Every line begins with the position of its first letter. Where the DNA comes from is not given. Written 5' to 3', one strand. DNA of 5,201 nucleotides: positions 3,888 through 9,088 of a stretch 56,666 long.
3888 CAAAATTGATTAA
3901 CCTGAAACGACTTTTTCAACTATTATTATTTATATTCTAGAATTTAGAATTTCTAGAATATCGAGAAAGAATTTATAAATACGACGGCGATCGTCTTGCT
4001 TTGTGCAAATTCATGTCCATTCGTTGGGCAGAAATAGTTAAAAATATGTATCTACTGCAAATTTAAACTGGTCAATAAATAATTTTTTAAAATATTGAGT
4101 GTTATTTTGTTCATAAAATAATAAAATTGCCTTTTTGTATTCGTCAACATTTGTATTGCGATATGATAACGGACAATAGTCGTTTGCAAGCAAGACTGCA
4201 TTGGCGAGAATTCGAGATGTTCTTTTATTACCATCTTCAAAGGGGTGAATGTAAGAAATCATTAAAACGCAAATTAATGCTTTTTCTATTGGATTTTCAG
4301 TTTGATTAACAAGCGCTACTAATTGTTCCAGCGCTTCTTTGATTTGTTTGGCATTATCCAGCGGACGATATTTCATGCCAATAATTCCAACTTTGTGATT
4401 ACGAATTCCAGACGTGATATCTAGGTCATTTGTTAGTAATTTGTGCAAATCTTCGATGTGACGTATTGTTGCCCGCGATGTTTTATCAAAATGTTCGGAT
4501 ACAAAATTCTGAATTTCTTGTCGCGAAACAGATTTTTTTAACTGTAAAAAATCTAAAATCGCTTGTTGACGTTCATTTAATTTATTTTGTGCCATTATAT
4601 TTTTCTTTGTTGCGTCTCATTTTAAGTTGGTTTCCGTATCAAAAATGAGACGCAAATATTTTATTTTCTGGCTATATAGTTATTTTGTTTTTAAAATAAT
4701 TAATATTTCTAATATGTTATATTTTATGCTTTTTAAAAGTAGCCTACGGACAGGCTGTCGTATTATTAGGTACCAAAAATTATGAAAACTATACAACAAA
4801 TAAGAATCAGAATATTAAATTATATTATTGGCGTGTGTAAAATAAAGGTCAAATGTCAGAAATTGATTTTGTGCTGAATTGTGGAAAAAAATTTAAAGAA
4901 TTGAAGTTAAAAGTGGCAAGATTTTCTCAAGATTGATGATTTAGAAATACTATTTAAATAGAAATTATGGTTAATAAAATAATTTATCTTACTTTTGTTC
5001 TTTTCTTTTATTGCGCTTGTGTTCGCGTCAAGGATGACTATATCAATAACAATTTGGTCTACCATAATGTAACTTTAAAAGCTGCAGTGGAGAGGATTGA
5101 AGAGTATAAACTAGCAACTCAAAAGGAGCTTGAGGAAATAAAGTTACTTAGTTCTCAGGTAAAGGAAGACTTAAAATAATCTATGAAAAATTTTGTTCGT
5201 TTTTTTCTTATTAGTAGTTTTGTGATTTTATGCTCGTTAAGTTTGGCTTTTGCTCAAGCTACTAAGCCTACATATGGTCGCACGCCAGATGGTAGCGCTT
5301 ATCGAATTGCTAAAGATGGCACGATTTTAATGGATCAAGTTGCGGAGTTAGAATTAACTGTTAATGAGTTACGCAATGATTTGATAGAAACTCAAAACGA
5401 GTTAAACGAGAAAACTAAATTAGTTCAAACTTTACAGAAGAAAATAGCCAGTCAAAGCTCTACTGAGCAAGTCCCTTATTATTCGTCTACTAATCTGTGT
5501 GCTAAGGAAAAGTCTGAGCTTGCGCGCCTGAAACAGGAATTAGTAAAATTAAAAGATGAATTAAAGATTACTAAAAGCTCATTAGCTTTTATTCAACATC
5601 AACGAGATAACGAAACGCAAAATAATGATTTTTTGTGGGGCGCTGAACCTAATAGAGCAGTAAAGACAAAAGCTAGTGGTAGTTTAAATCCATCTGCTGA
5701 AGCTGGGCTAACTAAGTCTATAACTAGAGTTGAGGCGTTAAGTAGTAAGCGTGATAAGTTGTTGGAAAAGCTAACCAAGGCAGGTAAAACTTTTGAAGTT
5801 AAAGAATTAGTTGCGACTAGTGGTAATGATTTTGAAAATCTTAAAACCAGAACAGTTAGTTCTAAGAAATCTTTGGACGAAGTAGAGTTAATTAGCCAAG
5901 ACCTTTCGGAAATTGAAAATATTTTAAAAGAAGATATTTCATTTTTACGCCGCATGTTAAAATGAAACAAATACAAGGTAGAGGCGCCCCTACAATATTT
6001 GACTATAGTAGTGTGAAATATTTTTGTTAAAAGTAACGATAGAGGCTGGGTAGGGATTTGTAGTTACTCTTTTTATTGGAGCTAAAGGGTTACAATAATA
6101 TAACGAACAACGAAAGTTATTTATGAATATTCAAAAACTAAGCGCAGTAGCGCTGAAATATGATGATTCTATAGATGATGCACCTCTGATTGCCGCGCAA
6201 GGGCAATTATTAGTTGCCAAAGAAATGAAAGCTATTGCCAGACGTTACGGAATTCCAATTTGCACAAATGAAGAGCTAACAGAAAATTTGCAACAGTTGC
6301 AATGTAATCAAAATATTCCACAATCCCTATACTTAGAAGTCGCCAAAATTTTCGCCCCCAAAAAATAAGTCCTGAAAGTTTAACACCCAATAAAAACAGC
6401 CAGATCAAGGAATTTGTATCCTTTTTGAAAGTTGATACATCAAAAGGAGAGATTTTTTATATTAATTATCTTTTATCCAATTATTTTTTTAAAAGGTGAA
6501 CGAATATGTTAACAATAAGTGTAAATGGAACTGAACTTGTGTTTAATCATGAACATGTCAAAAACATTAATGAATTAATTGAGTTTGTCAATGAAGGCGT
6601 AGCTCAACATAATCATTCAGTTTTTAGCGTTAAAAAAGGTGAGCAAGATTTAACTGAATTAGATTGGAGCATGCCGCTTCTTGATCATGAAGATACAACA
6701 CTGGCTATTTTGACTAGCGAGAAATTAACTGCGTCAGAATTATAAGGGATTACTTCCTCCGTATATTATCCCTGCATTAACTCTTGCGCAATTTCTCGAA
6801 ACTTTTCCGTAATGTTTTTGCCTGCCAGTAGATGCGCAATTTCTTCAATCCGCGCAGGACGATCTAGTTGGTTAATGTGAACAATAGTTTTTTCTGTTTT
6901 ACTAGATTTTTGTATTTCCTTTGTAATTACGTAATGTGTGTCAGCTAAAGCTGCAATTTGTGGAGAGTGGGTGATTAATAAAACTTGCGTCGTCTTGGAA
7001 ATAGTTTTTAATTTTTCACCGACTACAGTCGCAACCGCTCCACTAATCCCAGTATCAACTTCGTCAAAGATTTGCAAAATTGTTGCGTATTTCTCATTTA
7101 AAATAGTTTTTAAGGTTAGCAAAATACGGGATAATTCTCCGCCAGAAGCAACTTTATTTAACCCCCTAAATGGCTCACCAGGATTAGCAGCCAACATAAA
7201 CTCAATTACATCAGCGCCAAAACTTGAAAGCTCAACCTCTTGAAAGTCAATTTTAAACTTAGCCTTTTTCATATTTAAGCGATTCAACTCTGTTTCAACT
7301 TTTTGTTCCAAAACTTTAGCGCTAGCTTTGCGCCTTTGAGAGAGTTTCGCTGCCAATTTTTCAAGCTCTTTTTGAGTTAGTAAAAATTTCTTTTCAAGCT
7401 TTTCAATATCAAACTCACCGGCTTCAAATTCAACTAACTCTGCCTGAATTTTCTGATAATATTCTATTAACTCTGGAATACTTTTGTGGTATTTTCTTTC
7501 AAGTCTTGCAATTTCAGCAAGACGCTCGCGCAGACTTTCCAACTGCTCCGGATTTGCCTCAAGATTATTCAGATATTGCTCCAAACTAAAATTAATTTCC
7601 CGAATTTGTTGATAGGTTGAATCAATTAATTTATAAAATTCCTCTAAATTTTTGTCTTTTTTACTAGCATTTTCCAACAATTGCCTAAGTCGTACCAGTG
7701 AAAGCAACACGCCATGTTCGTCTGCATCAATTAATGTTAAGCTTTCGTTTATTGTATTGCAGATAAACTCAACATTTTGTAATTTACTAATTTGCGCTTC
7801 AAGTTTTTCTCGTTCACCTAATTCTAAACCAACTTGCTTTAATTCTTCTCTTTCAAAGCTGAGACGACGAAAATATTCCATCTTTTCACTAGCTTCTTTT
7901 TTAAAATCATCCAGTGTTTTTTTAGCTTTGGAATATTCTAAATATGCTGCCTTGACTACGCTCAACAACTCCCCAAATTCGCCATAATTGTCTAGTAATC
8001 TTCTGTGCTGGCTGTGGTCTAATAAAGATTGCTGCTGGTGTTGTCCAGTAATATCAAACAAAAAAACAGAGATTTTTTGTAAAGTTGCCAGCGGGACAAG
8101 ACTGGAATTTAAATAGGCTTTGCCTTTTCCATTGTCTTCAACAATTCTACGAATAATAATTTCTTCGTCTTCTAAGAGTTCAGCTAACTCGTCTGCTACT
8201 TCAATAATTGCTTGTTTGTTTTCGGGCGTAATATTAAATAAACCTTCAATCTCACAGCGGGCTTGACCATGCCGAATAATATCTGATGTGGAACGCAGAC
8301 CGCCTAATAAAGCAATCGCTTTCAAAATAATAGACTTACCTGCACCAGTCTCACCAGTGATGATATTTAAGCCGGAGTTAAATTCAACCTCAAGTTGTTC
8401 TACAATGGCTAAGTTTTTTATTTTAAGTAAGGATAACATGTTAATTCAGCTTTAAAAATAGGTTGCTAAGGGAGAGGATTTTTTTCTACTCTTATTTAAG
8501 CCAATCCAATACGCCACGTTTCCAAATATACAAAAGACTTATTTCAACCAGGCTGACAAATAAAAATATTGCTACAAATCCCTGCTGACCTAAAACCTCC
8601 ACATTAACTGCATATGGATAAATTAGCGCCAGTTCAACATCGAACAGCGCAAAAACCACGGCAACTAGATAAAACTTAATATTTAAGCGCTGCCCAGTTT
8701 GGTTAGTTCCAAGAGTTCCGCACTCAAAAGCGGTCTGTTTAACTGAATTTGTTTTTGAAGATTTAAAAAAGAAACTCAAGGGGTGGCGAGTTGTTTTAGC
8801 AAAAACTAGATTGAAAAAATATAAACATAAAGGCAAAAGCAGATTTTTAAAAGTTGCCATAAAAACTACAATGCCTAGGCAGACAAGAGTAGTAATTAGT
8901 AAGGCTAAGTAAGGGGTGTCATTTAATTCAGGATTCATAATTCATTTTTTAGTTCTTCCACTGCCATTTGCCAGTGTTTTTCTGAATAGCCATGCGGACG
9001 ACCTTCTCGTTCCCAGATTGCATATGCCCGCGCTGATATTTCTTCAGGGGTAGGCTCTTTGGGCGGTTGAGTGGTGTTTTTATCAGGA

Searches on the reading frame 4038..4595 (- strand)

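Call 13: search_protein_families(library=pfam, proteins=[window:4038-4595:-])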
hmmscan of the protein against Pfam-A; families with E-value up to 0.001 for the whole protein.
window:4038-4595:- (185 aa): 1 family
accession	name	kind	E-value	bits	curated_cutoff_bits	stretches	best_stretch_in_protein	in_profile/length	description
PF02661.23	Fic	-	5.7e-16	59.6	24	1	43-135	3-93/93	Fic/DOC family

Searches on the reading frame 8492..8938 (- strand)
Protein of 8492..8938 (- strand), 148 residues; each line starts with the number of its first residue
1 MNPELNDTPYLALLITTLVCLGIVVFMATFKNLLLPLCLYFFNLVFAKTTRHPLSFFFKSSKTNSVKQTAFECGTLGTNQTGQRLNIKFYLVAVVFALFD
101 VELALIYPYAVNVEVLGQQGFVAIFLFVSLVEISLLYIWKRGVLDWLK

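Call 50: search_protein_families(library=pfam, proteins=[window:8492-8938:-], max_evalue=0.00001)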
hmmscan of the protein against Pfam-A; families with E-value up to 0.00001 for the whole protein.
window:8492-8938:- (148 aa): 1 family
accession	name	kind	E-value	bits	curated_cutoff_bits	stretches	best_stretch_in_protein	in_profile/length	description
PF00507.24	Oxidored_q4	-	4.3e-25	88.2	23.3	1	54-146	7-99/99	NADH-ubiquinone/plastoquinone oxidoreductase, chain 3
